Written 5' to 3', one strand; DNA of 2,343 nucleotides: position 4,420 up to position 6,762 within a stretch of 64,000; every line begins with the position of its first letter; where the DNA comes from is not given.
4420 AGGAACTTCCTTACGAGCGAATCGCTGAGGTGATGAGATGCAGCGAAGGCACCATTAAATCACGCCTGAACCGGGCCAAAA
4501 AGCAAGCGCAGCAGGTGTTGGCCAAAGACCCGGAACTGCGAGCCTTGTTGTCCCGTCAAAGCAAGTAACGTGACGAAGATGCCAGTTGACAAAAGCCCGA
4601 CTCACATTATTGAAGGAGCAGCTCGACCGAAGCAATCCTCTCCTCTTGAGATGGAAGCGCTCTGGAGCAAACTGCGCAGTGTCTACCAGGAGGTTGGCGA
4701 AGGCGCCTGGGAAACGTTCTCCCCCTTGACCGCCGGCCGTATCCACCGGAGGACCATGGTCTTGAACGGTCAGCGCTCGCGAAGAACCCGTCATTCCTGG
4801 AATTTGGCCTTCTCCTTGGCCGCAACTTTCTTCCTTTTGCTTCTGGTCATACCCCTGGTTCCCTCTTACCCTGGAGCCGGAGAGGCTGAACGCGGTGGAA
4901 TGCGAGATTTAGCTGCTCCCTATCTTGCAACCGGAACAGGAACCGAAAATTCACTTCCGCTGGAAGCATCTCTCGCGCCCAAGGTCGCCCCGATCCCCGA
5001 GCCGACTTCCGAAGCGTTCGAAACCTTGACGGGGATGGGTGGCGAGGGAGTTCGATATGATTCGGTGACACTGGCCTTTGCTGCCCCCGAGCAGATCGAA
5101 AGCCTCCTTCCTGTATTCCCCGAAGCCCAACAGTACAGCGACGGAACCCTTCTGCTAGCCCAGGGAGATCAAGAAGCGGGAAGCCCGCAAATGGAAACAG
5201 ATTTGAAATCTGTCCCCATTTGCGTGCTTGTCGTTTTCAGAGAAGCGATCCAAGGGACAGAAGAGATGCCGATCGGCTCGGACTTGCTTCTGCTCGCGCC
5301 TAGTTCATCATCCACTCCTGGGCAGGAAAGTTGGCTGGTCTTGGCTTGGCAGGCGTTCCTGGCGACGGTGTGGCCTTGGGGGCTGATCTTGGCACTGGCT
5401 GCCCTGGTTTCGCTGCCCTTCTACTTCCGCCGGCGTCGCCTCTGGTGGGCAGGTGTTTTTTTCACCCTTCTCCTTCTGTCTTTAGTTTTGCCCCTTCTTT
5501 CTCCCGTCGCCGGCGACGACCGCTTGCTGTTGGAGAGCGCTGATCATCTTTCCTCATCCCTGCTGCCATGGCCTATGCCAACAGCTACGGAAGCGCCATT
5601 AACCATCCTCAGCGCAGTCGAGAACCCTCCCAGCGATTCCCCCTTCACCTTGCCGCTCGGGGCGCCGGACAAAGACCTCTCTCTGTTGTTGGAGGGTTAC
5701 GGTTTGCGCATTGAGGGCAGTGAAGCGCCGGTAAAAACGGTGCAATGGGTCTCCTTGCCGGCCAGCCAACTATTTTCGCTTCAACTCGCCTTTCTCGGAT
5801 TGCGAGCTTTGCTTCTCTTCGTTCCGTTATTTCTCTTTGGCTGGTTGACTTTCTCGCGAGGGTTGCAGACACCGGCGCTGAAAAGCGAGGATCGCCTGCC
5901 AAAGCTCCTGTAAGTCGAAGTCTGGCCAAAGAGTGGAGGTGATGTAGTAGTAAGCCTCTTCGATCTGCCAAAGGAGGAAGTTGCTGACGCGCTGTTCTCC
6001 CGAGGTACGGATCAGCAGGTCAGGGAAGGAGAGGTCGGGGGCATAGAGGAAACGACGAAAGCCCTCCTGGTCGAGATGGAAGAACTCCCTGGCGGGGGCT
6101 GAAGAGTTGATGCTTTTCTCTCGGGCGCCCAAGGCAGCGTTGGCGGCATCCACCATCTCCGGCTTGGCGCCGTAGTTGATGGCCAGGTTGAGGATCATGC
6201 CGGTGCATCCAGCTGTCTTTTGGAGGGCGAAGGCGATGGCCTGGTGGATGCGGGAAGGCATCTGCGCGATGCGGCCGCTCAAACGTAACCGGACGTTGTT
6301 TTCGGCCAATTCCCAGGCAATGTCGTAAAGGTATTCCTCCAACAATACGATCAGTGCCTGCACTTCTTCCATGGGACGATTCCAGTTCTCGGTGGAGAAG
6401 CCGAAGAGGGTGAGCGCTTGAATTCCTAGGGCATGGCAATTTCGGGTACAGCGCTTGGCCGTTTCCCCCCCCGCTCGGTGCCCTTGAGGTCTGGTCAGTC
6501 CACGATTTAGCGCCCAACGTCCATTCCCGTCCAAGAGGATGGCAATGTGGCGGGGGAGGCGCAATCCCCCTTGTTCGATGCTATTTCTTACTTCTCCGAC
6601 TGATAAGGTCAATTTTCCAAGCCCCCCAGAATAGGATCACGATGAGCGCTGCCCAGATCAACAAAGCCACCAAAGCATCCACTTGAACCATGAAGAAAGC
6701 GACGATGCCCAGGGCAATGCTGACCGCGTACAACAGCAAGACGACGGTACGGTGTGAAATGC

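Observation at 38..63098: Dispersed family of short tandem arrays built on a conserved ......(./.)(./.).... core: 16 loci in 64 kb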

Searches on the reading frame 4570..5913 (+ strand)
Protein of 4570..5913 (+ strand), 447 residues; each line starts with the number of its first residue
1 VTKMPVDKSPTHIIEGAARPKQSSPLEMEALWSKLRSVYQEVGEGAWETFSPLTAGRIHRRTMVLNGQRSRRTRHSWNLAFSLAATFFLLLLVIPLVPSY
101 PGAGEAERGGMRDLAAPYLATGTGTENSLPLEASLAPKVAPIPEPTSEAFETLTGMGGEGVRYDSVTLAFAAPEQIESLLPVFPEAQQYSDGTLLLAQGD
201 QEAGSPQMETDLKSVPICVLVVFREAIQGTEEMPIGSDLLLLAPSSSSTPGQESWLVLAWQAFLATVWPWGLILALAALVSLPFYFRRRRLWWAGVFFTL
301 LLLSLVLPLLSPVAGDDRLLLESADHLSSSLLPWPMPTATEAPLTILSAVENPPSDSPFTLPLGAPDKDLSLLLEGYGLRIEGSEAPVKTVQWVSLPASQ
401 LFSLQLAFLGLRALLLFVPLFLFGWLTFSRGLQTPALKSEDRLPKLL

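Call 45: search_protein_families(library=pfam, proteins=[window:4570-5913:+], max_evalue=0.00001)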
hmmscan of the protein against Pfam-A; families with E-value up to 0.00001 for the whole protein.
window:4570-5913:+ (447 aa): 0 families

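Call 48: search_protein_families(library=pfam, proteins=[window:4570-5913:+], max_evalue=0.001)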
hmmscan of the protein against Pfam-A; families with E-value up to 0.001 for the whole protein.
window:4570-5913:+ (447 aa): 0 families

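Call 54: search_protein_families(library=pfam, proteins=[window:4570-5913:+], max_evalue=1)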
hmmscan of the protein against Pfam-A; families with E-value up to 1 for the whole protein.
window:4570-5913:+ (447 aa): 1 family
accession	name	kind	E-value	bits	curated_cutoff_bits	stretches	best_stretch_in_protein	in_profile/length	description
PF13515.12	FUSC_2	-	0.015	15.8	25.6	1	259-306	50-97/126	Fusaric acid resistance protein-like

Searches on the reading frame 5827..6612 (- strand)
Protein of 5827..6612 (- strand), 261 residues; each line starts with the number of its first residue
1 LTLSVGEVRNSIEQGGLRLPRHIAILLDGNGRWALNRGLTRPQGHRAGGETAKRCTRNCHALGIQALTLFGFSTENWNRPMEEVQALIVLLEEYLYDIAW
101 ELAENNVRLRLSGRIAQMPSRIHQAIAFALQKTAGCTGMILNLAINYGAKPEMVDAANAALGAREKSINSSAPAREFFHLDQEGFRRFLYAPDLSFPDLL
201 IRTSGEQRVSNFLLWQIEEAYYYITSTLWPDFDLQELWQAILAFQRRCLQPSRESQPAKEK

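Call 45: search_protein_families(library=pfam, proteins=[window:5827-6612:-], max_evalue=0.00001)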
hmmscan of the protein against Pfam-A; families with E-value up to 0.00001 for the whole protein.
window:5827-6612:- (261 aa): 1 family
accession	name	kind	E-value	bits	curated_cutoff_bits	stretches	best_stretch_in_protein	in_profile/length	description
PF01255.24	Prenyltransf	-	6.5e-67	225.7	27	1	27-247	2-214/219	Putative undecaprenyl diphosphate synthase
